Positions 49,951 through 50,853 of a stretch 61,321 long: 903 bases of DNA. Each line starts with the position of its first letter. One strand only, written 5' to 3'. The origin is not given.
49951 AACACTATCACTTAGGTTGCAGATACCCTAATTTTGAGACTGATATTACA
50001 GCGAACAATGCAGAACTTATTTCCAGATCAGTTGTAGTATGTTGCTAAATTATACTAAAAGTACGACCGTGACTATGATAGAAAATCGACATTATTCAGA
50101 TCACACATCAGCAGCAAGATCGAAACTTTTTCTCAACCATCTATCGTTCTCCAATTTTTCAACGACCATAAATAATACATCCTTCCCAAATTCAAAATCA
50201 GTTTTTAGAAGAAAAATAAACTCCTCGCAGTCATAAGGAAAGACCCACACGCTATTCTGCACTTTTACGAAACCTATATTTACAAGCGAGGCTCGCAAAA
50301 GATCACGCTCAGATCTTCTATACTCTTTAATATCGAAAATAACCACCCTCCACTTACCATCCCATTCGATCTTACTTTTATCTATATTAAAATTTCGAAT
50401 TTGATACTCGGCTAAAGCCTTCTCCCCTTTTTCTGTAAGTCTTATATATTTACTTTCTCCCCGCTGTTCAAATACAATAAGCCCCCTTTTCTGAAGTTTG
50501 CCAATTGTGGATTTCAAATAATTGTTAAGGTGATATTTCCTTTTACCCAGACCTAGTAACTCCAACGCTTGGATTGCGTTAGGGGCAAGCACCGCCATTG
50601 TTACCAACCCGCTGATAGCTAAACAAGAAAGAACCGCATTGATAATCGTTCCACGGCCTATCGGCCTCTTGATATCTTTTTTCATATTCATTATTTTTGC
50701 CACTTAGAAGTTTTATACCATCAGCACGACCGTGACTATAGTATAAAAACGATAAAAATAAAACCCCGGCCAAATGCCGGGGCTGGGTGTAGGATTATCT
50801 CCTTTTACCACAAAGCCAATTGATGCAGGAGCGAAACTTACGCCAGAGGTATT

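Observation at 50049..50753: Shared 42-nt promoter/operator-like repeat flanks the Cas2-like wHTH regulator gene and faces groESL; no CIRCE present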

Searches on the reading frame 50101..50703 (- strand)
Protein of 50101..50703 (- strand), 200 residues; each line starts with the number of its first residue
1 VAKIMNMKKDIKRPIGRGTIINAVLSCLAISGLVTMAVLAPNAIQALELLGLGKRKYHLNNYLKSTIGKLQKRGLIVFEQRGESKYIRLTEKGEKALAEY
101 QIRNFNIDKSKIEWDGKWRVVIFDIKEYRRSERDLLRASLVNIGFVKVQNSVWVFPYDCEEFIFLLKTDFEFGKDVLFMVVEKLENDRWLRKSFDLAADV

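Call 5: search_protein_families(library=pfam, proteins=[window:50101-50703:-], max_evalue=0.1)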
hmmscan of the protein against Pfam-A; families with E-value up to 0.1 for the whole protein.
window:50101-50703:- (200 aa): 5 families
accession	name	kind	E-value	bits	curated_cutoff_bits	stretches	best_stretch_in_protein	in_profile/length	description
PF20803.2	PaaX_M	-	6e-19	68.4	24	1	113-183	3-73/83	PaaX protein central Cas2-like domain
PF22665.2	DUF6293_C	-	1.5e-06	29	27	1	54-97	55-98/101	DUF6293 C-terminal winged helix domain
PF09827.14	CRISPR_Cas2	-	0.0086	16.7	23.8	1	118-155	2-36/74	CRISPR associated protein Cas2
PF14277.12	DUF4364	-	0.013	15.7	26.9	1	63-99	36-72/162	Domain of unknown function (DUF4364)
PF14947.12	HTH_45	-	0.016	15.7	25.5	1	63-101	36-70/77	Winged helix-turn-helix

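Call 6: find_homologous_proteins(query=window:50101-50703:-, max_evalue=0.001)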
Query window:50101-50703:- (200 aa): 553 proteins with E <= 0.001 among 835 candidates; the best 120 are listed.
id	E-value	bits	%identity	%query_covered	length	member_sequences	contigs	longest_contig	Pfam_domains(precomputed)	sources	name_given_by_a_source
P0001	1.1e-122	425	100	97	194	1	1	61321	PF20803.3,PF22665.4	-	-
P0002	1.8e-83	297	70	95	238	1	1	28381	PF20803.3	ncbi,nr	ncbi:MAG: hypothetical protein HY225_03975 [Candidatus Vogelbacteria bacterium]|nr:hypothetical prot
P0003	1.3e-81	291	80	82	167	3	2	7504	PF20803.3,PF22665.4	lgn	-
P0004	5.5e-76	272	63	95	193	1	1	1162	PF20803.3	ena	-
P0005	2.1e-75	270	64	91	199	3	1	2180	PF20803.3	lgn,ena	-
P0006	5.6e-75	269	65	91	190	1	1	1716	PF20803.3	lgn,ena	-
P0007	1.6e-73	264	62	94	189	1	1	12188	PF20803.3,PF09827.15,PF22665.4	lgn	-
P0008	2.2e-73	264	63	92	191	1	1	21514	PF20803.3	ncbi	-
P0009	2.0e-72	261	63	92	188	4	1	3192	PF20803.3,PF09827.15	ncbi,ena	ncbi:MAG: CRISPR-associated endonuclease Cas2 [Patescibacteria group bacterium]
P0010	1.0e-66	242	58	91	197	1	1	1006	PF20803.3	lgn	-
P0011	2.3e-64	234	56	91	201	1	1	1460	PF20803.3,PF09827.15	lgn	-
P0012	3.0e-64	234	60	91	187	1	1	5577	PF20803.3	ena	-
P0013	6.8e-62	226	58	90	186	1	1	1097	PF20803.3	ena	-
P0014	1.4e-61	225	58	91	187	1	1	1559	PF20803.3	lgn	-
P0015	4.6e-61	224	62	81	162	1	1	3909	PF20803.3,PF22665.4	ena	-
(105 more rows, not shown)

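Call 8: find_encoding_contigs(protein=P0002, flank=5000, max_places=3)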
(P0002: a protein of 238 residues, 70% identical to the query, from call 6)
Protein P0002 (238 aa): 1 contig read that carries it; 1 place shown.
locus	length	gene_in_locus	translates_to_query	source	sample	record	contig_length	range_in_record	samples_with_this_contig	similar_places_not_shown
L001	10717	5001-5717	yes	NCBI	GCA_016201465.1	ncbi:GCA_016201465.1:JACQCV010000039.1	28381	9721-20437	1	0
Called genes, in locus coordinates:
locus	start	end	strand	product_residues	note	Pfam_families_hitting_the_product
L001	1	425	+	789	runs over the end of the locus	-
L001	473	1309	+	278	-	PF02272:DHHA1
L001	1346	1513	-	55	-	-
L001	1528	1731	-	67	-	-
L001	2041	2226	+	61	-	PF00584:SecE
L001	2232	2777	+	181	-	PF02357:NusG, PF00467:KOW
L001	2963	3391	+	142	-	PF03946:Ribosomal_L11_N, PF00298:Ribosomal_L11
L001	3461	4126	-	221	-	PF22769:DCD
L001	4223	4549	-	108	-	-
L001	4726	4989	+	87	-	-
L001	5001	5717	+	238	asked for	PF20803:PaaX_M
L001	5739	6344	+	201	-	PF00106:adh_short, PF08659:KR, PF13561:adh_short_C2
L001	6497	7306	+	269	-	PF00300:His_Phos_1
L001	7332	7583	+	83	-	-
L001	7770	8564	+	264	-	PF00303:Thymidylat_synt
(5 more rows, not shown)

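Call 9: find_encoding_contigs(protein=P0003, flank=5000, max_places=3)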
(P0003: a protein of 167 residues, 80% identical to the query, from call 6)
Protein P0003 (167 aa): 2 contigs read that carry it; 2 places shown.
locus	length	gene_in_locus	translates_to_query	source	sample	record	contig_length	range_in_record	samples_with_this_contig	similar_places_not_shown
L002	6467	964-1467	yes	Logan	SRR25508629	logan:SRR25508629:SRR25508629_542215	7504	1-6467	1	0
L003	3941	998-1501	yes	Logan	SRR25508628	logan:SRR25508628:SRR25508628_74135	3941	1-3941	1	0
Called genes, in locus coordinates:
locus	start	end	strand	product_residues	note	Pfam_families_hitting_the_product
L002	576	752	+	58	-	-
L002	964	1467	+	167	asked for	PF22665:WHD_DUF6293 (faint), PF20803:PaaX_M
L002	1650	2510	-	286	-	-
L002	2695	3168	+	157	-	-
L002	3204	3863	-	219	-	-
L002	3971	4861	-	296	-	PF07549:Sec_GG (weak), PF02355:SecD_SecF_C, PF03176:MMPL (weak)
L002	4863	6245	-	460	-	PF21760:SecD_1st, PF22599:SecDF_P1_head, PF02355:SecD_SecF_C, PF03176:MMPL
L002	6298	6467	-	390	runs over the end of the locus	PF00464:SHMT, PF00155:Aminotran_1_2 (faint)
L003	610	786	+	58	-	-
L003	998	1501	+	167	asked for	PF22665:WHD_DUF6293 (faint), PF20803:PaaX_M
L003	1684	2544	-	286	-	-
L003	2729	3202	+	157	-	-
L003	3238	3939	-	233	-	?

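Call 16: find_related_loci(query=A1, collection=genome_contigs, flank=10000)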
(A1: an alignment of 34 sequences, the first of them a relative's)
Query A1 (194 aa) in genome_contigs; peptide patterns used: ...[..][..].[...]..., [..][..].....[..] (x = any residue, [..] = any of these).
599 stretches matched a pattern (row limit reached: there are more); 587 encode a relative of the query (tblastn E <= 1e-3); the best 80 are kept; 80 distinct loci.
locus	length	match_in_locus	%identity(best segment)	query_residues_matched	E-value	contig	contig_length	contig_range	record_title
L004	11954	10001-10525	55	14-190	2e-58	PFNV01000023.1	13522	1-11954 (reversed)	MAG: Candidatus Tagabacteria bacterium CG_4_10_14_0_2_um_filter_40_13 CG_4_10_14_0.2_scaffold_2194_c, whole genome shotg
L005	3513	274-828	51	1-190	3e-57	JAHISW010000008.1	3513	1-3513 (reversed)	MAG: Patescibacteria group bacterium isolate MM_PC_MetaG.mb.190 MM_PC_MetaG.mb.190_k141_173536, whole genome shotgun seq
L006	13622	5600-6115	54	18-191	5e-59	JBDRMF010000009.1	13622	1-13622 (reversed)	MAG: Patescibacteria group bacterium isolate MEGAHIT-group-1.819 k141_5314247, whole genome shotgun sequence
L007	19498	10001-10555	50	1-190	9e-57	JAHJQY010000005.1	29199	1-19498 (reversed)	MAG: Patescibacteria group bacterium isolate OS_PC_MetaG.mb.122 OS_PC_MetaG.mb.122_k141_75331, whole genome shotgun sequ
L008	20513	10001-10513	53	18-190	1e-56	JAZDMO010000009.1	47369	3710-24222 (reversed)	MAG: Patescibacteria group bacterium isolate MEGAHIT-group-0.66 k141_12954106, whole genome shotgun sequence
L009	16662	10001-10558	47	1-191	1e-56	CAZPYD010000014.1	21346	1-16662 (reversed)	MAG TPA_asm: uncultured Candidatus Saccharibacteria bacterium isolate SRP077602_co6_10 genome assembly, contig: NODE_399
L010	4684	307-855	51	11-191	1e-55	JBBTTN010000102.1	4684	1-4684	MAG: Patescibacteria group bacterium isolate H52-bin079 H52_bin079_000000000102, whole genome shotgun sequence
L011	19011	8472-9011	49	11-191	1e-55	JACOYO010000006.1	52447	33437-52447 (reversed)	MAG: Parcubacteria group bacterium isolate NC_groundwater_181_Ag_S-0.1um_44_14 S4_GD2017_2_S1_scaffold_327, whole genome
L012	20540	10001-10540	49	11-191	1e-55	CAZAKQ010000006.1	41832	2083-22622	MAG TPA_asm: uncultured Candidatus Saccharibacteria bacterium isolate SRP200020_co3_82 genome assembly, contig: NODE_125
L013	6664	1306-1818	50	19-190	2e-54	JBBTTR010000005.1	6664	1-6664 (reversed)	MAG: Patescibacteria group bacterium isolate H52-bin007_1 H52_bin007_1_000000000005, whole genome shotgun sequence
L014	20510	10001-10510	49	18-190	5e-53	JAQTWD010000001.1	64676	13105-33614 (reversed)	MAG: Candidatus Paceibacterota bacterium isolate STC_102 NODE_916_length_64676_cov_3.475577_Sandtown_C, whole genome sho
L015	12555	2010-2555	51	11-190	7e-53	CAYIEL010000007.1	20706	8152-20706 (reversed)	MAG TPA_asm: uncultured Candidatus Saccharibacteria bacterium isolate ERP119705_co18_447 genome assembly, contig: NODE_3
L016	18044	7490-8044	51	1-190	9e-60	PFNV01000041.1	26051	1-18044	MAG: Candidatus Tagabacteria bacterium CG_4_10_14_0_2_um_filter_40_13 CG_4_10_14_0.2_scaffold_740_c, whole genome shotgu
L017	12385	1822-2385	47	1-191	2e-52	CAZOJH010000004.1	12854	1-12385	MAG TPA_asm: uncultured Candidatus Saccharibacteria bacterium isolate SRP272421_co3_138 genome assembly, contig: NODE_14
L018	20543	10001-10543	44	11-193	7e-52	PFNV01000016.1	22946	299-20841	MAG: Candidatus Tagabacteria bacterium CG_4_10_14_0_2_um_filter_40_13 CG_4_10_14_0.2_scaffold_825_c, whole genome shotgu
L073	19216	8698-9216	47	18-190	8e-47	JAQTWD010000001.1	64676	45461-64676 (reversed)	MAG: Candidatus Paceibacterota bacterium isolate STC_102 NODE_916_length_64676_cov_3.475577_Sandtown_C, whole genome sho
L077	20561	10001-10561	43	1-191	2e-46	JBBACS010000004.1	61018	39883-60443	MAG: Candidatus Paceibacterota bacterium isolate SO_2017_LW1_54 NODE_241_length_61018_cov_1.620174_LW64-88_2017, whole g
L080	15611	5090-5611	46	18-191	3e-46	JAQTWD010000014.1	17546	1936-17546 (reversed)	MAG: Candidatus Paceibacterota bacterium isolate STC_102 NODE_6886_length_17546_cov_3.136058_Sandtown_C, whole genome sh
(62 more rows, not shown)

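Call 40: predict_structure(alignment_id=A1)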
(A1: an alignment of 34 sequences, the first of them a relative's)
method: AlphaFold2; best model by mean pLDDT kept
length: 194 residues; sequences in the alignment: 34
mean_pLDDT: 77.0   pTM: 0.67
mean pLDDT of the five models: 77.0, 76.4, 76.1, 75.4, 72.4
residues with pLDDT >= 90: 102; 70-90: 26; 50-70: 20; < 50: 46
segments of 3 or more residues with pLDDT < 50: 1-3, 5-13, 19-43, 45-51
pLDDT, mean of each block of 10 residues (from residue 1): 43 48 41 43 46 68 95 91 95 78 78 95 95 93 94 92 89 91 92 67
secondary structure, 60 per line:
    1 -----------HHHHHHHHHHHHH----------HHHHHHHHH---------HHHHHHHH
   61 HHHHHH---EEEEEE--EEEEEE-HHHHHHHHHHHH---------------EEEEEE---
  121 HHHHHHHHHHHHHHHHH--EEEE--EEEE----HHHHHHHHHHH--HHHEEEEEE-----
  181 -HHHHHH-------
elements in order: H12-24 H35-43 H53-66 E70-75 E78-83 H85-96 E112-117 H121-137 E140-143 E146-149 H154-164 E170-175 H182-187

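Call 69: search_solved_structures(query=A1, max_evalue=1)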
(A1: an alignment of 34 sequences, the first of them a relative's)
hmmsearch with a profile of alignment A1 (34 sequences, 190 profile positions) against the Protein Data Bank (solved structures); distinct sequences matched with E-value up to 1: 29.
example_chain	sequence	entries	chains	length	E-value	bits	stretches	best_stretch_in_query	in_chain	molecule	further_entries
8a39_AP1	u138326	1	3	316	0.0011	21.8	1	56-147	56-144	DNA-binding transcriptional repressor of phenylacetic acid degradation, aryl-CoA responsiv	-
8sd3_A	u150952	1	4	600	0.0055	19.6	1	14-108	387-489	Potassium voltage-gated channel subfamily B member 1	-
8sda_A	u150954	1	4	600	0.0088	18.9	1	14-108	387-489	Potassium voltage-gated channel subfamily B member 1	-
9o10_B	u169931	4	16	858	0.017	17.9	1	14-108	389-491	Potassium voltage-gated channel subfamily B member 1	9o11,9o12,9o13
4rs8_A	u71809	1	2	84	0.018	17.8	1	53-91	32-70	AspA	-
5k1y_C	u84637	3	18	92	0.02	17.7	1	53-95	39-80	AspA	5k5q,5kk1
9fa0_B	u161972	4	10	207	0.021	17.7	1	61-94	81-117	ScoC | HTH-type transcriptional regulator Hpr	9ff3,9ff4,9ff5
5k5o_A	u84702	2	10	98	0.021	17.6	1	53-96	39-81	AspA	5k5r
3kfw_X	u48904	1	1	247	0.034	17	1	91-150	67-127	Uncharacterized protein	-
5lyb_c0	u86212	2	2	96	0.05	16.4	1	42-97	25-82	40S ribosomal protein S10-A,40S ribosomal protein S10-A,40S Ribosomal Protein S10 | 40S ribosomal protein S10-A,40S Ribosomal Protein S10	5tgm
3bja_A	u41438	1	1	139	0.059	16.2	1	53-99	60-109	Transcriptional regulator, MarR family, putative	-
6i7o_C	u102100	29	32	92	0.089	15.6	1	42-95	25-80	40S ribosomal protein S10-A | Small ribosomal subunit protein eS10A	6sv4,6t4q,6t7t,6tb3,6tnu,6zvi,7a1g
6woo_KK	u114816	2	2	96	0.09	15.6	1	42-95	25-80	eS10 | Small ribosomal subunit protein eS10A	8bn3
4uer_7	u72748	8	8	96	0.095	15.5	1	42-95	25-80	ES10 | 40S ribosomal protein S10-A | Small ribosomal subunit protein eS10A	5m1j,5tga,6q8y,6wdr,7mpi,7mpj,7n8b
2qvo_A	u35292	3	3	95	0.099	15.5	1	49-95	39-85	Uncharacterized protein AF_1382 | Protein AF_1382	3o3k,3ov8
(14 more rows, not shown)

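Call 70: fold_search(model_id=the predicted structure, library=pdb)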
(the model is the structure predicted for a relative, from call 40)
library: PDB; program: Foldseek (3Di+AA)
matches with E <= 10: 574; with E <= 0.001: 1
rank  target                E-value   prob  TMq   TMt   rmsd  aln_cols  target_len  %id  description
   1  8a39_AP1              2.6e-04  1.00  0.39  0.26  17.9       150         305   19  Crystal Structure of PaaX from Escherichia coli W (released 2023-07-05)
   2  3kfw                  7.6e-03  0.95  0.33  0.28  19.0       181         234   15  Uncharacterized protein Rv0674 from Mycobacterium tuberculosis (released 2009-12-01)
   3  3l09_C                4.3e-02  0.57  0.23  0.19  14.7       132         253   11  Crystal structure of Putative transcriptional regulator (JANN_22DEC04_CONTIG27_REVISED_GENE3569) from Jannaschia sp. C (released 2010-01-12)
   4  3ui3_B                5.2e-02  0.89  0.27  0.44   5.7        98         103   23  Structural and Biochemical Characterization of HP0315 from Helicobacter pylori as a VapD Protein with an Endoribonucle (released 2012-02-08)
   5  5zyf_A                5.2e-02  0.82  0.24  0.46   5.3        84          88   12  Crystal structure of Streptococcus pyogenes type II-A Cas2 (released 2018-08-15)
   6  3exc                  5.5e-02  0.97  0.29  0.62   3.6        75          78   19  Structure of the RNA'se SSO8090 from Sulfolobus solfataricus (released 2008-11-11)
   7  3l09_A                6.3e-02  0.51  0.23  0.19  14.4       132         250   11  Crystal structure of Putative transcriptional regulator (JANN_22DEC04_CONTIG27_REVISED_GENE3569) from Jannaschia sp. C (released 2010-01-12)
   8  3l09_B                7.1e-02  0.47  0.23  0.19  14.6       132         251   11  Crystal structure of Putative transcriptional regulator (JANN_22DEC04_CONTIG27_REVISED_GENE3569) from Jannaschia sp. C (released 2010-01-12)
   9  5zyf_E                7.6e-02  0.94  0.28  0.59   3.9        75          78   15  Crystal structure of Streptococcus pyogenes type II-A Cas2 (released 2018-08-15)
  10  3l09_D                7.6e-02  0.47  0.23  0.19  14.5       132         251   11  Crystal structure of Putative transcriptional regulator (JANN_22DEC04_CONTIG27_REVISED_GENE3569) from Jannaschia sp. C (released 2010-01-12)
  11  5zyf_C                8.6e-02  0.93  0.28  0.57   4.2        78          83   13  Crystal structure of Streptococcus pyogenes type II-A Cas2 (released 2018-08-15)
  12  5zyf_B                9.1e-02  0.89  0.27  0.52   4.6        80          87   12  Crystal structure of Streptococcus pyogenes type II-A Cas2 (released 2018-08-15)
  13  5zyf_F                9.7e-02  0.95  0.28  0.61   4.2        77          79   14  Crystal structure of Streptococcus pyogenes type II-A Cas2 (released 2018-08-15)
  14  5zyf_D                1.0e-01  0.87  0.27  0.55   4.6        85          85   15  Crystal structure of Streptococcus pyogenes type II-A Cas2 (released 2018-08-15)
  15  6qxt_K                1.0e-01  0.84  0.26  0.46   5.0        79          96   15  Cas1-Cas2-Csn2-DNA dimer complex from the Type II-A CRISPR-Cas system (released 2019-05-08)
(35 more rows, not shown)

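Call 77: find_related_loci(query=P0001, collection=metagenome_contigs, flank=5000)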
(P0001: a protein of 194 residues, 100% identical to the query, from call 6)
Query P0001 (194 aa) in metagenome_contigs; peptide patterns used: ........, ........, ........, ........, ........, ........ (x = any residue, [..] = any of these).
321 stretches matched a pattern; 1 encode a relative of the query (tblastn E <= 1e-3); 1 distinct loci.
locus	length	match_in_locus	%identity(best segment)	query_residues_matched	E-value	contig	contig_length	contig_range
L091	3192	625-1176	63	7-190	3e-80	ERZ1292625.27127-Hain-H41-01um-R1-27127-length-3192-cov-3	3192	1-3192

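Call 85: search_protein_families(library=ncbifam, proteins=[P0001], max_evalue=0.01)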
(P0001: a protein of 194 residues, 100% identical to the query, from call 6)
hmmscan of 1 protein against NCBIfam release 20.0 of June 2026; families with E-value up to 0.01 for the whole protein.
P0001 (194 aa): 3 families
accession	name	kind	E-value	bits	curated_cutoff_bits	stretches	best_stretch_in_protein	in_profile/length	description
TIGR02277.1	PaaX_trns_reg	equivalog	7.4e-13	48.7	264.55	1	54-155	34-131/279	phenylacetic acid degradation operon negative regulatory protein PaaX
TIGR01573.1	cas2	equivalog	0.00075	19.7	24.5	1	112-148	2-39/96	CRISPR-associated endonuclease Cas2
NF033378.1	MECD_PBP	exception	0.0072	14.6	1450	1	46-86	90-130/678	PBP2a family beta-lactam-resistant peptidoglycan transpeptidase MecD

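Call 86: search_protein_families(library=padloc, proteins=[P0001], max_evalue=0.01)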
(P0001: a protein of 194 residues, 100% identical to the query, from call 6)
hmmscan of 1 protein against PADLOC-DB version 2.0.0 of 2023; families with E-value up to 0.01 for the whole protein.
P0001 (194 aa): 9 families
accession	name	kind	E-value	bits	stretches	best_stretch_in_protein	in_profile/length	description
PDLC02976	WH_III-A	-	9.9e-05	21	1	55-107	33-80/104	-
PDLC00935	Cas2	-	0.0002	19.7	1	112-148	2-39/96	CRISPR-associated endonuclease Cas2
PDLC01847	CARF3--CARF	-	0.00021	18.9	1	58-94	199-235/239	-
PDLC01251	Cas2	-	0.00028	19.1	1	112-148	2-35/84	"CAS-I,CAS-II,CAS-III,CAS-IV,CAS-V,CAS-VI; acquisition_2"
PDLC01869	CARF3--CARF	-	0.00053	17.6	1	58-91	229-262/266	-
PDLC03922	MkoB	-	0.0032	14.8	1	58-118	60-123/610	-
PDLC01525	Cas2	-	0.0045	15.7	1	114-151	4-39/90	"CAS-I,CAS-II,CAS-III,CAS-IV,CAS-V,CAS-VI; acquisition_2"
PDLC01649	Cas2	-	0.0052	15.1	0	112-147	2-34/70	"CAS-I,CAS-II,CAS-III,CAS-IV,CAS-V,CAS-VI; acquisition_2"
PDLC02068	Cas2_II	-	0.0067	14.1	0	107-148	19-62/137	-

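Call 87: predict_structure(alignment_id=A4)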
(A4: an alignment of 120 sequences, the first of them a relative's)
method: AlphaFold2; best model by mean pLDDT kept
length: 194 residues; sequences in the alignment: 120
mean_pLDDT: 76.0   pTM: 0.65
mean pLDDT of the five models: 76.0, 75.8, 73.4, 70.9, 70.3
residues with pLDDT >= 90: 100; 70-90: 25; 50-70: 18; < 50: 51
segments of 3 or more residues with pLDDT < 50: 1-36, 44-53
pLDDT, mean of each block of 10 residues (from residue 1): 39 44 39 45 43 59 93 86 95 75 74 97 96 93 96 93 92 95 93 66
secondary structure, 60 per line:
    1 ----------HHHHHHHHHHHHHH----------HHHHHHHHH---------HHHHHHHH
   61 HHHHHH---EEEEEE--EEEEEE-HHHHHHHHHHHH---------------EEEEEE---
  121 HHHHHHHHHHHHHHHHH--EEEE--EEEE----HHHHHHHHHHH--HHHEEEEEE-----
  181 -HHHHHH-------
elements in order: H11-24 H35-43 H53-66 E70-75 E78-83 H85-96 E112-117 H121-137 E140-143 E146-149 H154-164 E170-175 H182-187
